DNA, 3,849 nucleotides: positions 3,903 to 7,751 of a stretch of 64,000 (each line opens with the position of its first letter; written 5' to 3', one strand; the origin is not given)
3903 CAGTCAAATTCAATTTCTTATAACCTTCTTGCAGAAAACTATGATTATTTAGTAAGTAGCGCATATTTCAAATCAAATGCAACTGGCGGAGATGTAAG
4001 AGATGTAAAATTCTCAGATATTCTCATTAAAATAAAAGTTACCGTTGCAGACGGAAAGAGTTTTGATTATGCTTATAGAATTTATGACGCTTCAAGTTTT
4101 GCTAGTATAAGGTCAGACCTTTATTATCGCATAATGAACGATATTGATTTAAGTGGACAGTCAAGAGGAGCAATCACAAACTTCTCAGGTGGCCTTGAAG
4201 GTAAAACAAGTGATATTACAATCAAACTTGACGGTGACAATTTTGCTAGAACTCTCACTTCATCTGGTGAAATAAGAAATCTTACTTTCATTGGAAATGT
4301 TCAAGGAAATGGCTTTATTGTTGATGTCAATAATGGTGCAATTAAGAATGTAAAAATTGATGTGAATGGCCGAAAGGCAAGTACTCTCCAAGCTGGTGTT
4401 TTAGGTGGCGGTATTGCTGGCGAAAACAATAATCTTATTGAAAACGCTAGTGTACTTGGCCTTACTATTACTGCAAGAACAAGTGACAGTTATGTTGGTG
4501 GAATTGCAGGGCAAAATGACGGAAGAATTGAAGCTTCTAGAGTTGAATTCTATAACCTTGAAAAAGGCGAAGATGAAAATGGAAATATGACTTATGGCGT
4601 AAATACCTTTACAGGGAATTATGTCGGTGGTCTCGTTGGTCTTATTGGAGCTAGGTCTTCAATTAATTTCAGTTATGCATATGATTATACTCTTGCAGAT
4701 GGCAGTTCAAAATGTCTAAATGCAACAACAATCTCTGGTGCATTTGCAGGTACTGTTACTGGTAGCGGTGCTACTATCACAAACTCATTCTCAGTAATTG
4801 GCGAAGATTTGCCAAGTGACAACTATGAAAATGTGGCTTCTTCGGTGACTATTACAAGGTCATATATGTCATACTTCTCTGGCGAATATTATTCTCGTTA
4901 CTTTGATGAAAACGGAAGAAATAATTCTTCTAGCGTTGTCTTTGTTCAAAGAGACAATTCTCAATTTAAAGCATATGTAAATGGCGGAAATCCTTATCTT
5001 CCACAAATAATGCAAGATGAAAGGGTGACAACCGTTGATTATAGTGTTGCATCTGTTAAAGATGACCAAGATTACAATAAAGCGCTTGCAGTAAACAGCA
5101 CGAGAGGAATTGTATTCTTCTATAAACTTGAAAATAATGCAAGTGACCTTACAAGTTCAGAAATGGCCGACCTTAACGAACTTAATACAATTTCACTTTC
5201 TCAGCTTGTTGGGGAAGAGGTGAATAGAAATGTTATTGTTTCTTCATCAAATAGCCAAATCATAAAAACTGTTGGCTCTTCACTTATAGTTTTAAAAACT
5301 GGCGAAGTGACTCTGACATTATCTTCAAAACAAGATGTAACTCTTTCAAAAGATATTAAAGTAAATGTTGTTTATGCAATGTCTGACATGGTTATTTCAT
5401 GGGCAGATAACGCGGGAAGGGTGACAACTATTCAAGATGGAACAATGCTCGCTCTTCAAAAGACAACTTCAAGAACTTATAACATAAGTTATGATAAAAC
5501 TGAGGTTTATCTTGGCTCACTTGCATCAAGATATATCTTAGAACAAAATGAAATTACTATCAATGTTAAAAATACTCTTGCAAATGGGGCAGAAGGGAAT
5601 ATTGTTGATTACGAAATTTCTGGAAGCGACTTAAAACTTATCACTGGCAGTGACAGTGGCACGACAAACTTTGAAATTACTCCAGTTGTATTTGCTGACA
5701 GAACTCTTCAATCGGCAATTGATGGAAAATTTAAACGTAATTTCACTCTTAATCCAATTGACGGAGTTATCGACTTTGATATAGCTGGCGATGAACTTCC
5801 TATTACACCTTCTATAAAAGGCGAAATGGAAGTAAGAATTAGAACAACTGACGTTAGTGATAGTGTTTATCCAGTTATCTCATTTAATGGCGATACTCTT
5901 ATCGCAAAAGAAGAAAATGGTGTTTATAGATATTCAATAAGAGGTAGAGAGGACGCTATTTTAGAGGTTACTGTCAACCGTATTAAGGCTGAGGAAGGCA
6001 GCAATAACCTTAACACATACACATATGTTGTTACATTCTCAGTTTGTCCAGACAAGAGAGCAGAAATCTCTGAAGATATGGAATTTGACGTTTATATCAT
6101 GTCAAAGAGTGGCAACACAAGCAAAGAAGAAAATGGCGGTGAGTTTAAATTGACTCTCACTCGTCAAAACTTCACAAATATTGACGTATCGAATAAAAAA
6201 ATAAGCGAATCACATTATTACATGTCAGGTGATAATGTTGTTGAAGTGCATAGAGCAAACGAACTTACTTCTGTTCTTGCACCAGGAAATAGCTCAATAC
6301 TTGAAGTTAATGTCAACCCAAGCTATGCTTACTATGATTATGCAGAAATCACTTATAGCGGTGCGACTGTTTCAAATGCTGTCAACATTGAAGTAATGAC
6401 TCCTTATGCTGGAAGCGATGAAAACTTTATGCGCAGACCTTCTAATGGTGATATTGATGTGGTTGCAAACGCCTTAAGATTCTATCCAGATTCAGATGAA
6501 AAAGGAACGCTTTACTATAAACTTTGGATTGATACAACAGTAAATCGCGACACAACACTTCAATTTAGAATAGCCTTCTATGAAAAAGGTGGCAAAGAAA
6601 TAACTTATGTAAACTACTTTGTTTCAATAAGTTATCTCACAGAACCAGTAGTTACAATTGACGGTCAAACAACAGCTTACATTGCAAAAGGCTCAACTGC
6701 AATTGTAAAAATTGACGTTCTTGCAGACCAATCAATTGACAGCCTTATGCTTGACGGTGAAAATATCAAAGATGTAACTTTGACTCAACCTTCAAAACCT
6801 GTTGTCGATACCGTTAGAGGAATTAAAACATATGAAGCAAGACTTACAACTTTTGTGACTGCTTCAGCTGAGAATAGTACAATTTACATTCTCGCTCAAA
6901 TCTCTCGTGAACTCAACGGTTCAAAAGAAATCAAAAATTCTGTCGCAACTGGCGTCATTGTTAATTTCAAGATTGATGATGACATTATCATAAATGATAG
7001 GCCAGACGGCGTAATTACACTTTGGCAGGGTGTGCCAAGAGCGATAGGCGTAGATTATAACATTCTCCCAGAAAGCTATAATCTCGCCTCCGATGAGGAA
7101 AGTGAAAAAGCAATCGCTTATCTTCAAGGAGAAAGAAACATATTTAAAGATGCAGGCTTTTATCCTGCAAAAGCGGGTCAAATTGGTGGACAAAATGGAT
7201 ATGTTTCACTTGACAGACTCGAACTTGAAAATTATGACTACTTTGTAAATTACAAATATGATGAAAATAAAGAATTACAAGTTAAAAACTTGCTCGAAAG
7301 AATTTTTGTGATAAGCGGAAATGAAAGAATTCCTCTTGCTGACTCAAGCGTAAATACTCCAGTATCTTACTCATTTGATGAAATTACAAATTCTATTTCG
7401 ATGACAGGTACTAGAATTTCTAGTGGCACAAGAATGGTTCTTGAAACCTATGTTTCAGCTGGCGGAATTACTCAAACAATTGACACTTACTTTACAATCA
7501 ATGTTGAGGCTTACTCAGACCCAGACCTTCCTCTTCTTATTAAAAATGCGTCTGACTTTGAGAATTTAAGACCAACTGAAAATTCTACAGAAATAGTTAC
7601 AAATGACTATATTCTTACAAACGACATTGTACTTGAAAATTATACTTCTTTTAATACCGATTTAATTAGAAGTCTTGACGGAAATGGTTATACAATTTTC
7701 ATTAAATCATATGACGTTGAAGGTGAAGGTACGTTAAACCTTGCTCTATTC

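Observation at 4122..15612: Giant ORF 1 is modular: at least six GLUG-type glycine-motif blocks opened by a recurring module head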

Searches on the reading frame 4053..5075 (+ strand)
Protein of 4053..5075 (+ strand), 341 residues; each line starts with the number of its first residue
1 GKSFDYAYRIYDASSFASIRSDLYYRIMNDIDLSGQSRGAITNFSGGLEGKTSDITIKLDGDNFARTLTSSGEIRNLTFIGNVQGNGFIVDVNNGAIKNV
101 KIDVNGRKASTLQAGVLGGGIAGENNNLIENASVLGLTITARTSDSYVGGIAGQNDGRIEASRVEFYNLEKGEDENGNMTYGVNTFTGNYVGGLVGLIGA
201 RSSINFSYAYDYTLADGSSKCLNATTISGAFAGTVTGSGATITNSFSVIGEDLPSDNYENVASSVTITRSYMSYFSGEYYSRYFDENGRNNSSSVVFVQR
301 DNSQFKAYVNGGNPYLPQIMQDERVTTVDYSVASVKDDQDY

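Call 7: search_protein_families(library=pfam, proteins=[window:4122-5075:+], max_evalue=10)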
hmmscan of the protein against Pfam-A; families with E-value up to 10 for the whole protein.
window:4122-5075:+ (318 aa): 2 families
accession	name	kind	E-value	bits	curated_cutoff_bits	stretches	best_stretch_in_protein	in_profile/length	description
PF07581.17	Glug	-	0.0026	18.5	20.5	3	123-141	3-23/28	The GLUG motif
PF15976.11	CooC_C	-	0.19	12.2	29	0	270-313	39-81/93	CS1-pili formation C-terminal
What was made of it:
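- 4059..4775 (+): Module A (aa 1062-1300): cap, head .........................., and about 4 glycine-core rungs. Pfam GLUG 18.5 bits (call 7).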

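Call 106: search_protein_families(library=ncbifam, proteins=[window:4053-5075:+], max_evalue=0.01)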
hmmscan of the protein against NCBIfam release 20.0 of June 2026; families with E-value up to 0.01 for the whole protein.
window:4053-5075:+ (341 aa): 0 families

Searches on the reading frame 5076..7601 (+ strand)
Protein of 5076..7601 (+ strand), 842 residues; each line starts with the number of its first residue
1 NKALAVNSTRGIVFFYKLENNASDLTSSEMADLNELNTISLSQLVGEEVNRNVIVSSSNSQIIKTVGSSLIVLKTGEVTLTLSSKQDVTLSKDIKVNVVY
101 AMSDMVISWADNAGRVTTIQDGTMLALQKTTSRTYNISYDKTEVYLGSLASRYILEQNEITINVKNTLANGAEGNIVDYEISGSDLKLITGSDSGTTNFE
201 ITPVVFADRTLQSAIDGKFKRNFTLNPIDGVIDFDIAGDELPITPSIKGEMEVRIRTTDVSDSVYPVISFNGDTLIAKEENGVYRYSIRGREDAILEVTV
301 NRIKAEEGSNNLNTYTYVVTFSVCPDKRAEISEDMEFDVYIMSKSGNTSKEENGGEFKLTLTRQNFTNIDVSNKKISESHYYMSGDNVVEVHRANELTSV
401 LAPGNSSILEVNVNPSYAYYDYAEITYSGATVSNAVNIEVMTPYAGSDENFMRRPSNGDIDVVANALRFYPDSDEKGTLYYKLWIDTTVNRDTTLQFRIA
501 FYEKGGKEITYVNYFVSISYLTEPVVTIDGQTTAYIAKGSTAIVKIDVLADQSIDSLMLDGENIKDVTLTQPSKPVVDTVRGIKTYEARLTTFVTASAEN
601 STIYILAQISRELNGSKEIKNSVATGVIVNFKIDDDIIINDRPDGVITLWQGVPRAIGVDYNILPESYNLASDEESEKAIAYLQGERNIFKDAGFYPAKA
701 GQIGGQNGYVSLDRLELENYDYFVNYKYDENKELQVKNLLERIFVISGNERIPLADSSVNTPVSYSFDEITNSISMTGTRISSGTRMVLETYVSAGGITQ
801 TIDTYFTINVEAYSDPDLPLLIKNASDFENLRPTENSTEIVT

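Call 7: search_protein_families(library=pfam, proteins=[window:5076-7601:+], max_evalue=10)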
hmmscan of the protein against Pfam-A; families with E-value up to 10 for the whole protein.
window:5076-7601:+ (842 aa): 1 family
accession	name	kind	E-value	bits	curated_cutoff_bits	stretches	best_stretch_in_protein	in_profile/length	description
PF09343.15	DUF2460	-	0.048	13.5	30.4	1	284-340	120-176/205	Conserved hypothetical protein 2217 (DUF2460)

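Call 106: search_protein_families(library=ncbifam, proteins=[window:5076-7517:+], max_evalue=0.01)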
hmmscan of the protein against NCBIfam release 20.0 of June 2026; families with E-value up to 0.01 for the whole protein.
window:5076-7517:+ (814 aa): 0 families
